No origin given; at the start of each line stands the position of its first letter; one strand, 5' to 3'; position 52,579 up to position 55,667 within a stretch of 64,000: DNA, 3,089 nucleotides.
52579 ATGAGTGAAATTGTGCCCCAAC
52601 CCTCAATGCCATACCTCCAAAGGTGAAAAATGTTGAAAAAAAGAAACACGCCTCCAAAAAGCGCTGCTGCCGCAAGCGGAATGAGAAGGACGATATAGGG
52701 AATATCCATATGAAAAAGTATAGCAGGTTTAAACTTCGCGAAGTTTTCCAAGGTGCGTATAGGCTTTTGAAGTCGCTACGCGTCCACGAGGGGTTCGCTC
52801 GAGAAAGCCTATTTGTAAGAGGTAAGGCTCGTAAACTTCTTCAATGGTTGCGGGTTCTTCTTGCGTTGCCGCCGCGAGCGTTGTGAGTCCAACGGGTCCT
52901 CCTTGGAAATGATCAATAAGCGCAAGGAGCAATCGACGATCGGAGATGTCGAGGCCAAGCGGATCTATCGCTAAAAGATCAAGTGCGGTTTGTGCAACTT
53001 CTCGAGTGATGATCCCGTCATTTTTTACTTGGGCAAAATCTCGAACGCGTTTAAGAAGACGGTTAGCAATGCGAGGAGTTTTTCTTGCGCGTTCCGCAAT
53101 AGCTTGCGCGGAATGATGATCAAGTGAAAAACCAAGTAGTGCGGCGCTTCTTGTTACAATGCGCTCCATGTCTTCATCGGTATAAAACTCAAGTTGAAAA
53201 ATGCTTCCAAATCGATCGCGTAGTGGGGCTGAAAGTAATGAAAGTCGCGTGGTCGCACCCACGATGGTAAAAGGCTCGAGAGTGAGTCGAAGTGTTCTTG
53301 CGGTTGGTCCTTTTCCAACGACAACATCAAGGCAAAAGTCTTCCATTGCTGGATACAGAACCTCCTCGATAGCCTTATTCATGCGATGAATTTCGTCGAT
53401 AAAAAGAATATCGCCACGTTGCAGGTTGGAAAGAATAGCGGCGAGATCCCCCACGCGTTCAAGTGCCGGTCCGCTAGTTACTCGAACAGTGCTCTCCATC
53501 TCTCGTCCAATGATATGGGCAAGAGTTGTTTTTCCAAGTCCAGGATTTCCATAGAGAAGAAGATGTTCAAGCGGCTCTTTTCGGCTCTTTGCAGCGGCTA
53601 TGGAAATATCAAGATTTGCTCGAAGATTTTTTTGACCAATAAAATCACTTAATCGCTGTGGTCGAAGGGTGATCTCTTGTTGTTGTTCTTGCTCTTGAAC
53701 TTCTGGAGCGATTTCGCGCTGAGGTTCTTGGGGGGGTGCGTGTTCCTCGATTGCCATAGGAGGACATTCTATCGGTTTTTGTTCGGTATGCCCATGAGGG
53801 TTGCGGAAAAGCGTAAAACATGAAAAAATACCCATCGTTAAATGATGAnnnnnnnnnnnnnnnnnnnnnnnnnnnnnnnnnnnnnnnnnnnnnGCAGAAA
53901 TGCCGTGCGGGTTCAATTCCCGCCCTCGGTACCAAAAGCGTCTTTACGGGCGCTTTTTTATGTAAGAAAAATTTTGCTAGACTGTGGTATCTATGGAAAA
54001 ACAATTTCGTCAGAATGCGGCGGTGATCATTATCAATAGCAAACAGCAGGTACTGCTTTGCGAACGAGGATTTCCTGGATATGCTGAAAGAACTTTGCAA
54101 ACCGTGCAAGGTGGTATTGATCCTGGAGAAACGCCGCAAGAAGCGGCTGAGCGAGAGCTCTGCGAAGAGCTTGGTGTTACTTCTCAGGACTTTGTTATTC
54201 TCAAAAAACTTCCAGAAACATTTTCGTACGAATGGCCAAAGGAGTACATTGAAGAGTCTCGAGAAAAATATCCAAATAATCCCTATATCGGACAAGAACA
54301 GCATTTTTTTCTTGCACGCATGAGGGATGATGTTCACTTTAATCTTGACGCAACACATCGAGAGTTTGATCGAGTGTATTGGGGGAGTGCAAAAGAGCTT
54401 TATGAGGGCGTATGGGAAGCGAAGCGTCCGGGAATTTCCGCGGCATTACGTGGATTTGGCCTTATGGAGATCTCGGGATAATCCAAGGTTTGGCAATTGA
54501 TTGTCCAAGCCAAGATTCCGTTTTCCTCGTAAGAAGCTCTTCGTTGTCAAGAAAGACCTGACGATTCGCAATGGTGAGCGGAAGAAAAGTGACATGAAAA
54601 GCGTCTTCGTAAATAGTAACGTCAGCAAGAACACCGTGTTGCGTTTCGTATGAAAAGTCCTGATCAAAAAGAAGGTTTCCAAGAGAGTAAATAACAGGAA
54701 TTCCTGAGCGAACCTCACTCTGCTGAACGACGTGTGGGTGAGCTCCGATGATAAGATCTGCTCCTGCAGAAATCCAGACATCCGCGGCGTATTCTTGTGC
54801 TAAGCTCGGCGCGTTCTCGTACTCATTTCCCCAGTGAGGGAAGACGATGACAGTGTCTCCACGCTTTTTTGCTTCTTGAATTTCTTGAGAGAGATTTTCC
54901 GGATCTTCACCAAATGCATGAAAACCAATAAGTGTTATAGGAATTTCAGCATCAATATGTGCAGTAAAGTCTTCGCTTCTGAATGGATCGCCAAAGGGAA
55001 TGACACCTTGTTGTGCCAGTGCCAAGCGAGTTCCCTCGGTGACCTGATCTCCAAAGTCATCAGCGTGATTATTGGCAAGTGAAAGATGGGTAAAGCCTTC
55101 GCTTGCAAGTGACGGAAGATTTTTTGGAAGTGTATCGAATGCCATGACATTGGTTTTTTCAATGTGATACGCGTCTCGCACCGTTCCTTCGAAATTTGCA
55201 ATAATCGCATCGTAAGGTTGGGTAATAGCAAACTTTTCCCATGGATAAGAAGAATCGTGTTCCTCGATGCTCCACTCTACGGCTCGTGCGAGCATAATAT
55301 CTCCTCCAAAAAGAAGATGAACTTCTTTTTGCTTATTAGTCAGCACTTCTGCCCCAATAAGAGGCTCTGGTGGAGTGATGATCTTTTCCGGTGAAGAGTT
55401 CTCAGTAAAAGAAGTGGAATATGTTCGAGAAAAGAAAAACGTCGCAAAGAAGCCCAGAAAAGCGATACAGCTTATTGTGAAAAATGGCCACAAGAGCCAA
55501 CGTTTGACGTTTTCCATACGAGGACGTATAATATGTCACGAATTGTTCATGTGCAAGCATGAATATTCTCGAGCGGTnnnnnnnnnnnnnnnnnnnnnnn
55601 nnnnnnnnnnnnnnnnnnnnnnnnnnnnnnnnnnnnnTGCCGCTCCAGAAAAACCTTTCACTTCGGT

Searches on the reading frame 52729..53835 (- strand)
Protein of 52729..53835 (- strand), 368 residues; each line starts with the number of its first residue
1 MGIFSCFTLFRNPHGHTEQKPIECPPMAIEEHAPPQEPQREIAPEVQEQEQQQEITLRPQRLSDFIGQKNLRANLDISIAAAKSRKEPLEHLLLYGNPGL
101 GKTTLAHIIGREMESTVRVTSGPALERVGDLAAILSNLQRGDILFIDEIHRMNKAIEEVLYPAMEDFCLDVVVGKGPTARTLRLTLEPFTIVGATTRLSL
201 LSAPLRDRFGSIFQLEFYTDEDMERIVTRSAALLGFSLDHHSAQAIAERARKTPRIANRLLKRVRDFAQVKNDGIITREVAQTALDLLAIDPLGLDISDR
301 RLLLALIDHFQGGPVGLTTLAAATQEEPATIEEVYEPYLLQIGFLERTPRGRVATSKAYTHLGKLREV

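Call 29: search_protein_families(library=pfam, proteins=[window:52729-53835:-], max_evalue=0.001)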
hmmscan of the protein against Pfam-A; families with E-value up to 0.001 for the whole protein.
window:52729-53835:- (368 aa): 9 families
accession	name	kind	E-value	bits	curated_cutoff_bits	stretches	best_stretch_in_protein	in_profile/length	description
PF05496.18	RuvB_N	-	9.1e-75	250.2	27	1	57-214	1-158/159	Holliday junction DNA helicase RuvB P-loop domain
PF17864.7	AAA_lid_4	-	7.4e-29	99.8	27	1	218-291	1-74/74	RuvB AAA lid domain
PF05491.19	RuvB_C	-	2.3e-24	85.6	24.7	1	293-362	2-71/72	RuvB C-terminal winged helix domain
PF00004.35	AAA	-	2.3e-19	70.6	21.2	1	92-215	1-129/131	ATPase family associated with various cellular activities (AAA)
PF07728.20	AAA_5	-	1.5e-09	38.5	22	1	91-209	1-139/139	AAA domain (dynein-related subfamily)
PF01078.27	Mg_chelatase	-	9.6e-05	22.3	20.3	0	62-109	2-42/207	Magnesium chelatase, subunit ChlI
PF13191.12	AAA_16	-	0.00013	23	32.6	0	81-127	17-63/167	AAA ATPase domain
PF05673.19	DUF815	-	0.00027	20.6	23.8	0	58-149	23-116/249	Protein of unknown function (DUF815)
PF00308.24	Bac_DnaA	-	0.00053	20.7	23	0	67-116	13-61/162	Bacterial DnaA ATPAse domain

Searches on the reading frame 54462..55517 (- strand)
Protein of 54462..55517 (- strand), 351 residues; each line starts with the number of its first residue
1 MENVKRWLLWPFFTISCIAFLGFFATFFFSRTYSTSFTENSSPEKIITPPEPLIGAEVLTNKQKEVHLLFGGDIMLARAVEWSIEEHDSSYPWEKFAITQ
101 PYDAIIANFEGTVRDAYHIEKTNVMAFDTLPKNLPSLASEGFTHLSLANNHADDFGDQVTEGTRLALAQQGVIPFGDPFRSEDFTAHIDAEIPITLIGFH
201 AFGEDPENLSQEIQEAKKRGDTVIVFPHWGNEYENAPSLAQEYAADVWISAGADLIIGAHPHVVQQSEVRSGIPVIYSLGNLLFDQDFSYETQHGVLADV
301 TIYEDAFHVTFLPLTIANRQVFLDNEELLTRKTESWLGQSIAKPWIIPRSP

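Call 29: search_protein_families(library=pfam, proteins=[window:54462-55517:-], max_evalue=0.001)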
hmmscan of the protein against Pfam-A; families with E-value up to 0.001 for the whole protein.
window:54462-55517:- (351 aa): 1 family
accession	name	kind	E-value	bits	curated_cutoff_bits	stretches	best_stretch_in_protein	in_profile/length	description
PF09587.15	PGA_cap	-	2.8e-46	158.5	27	1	68-286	2-255/255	Bacterial capsule synthesis protein PGA_cap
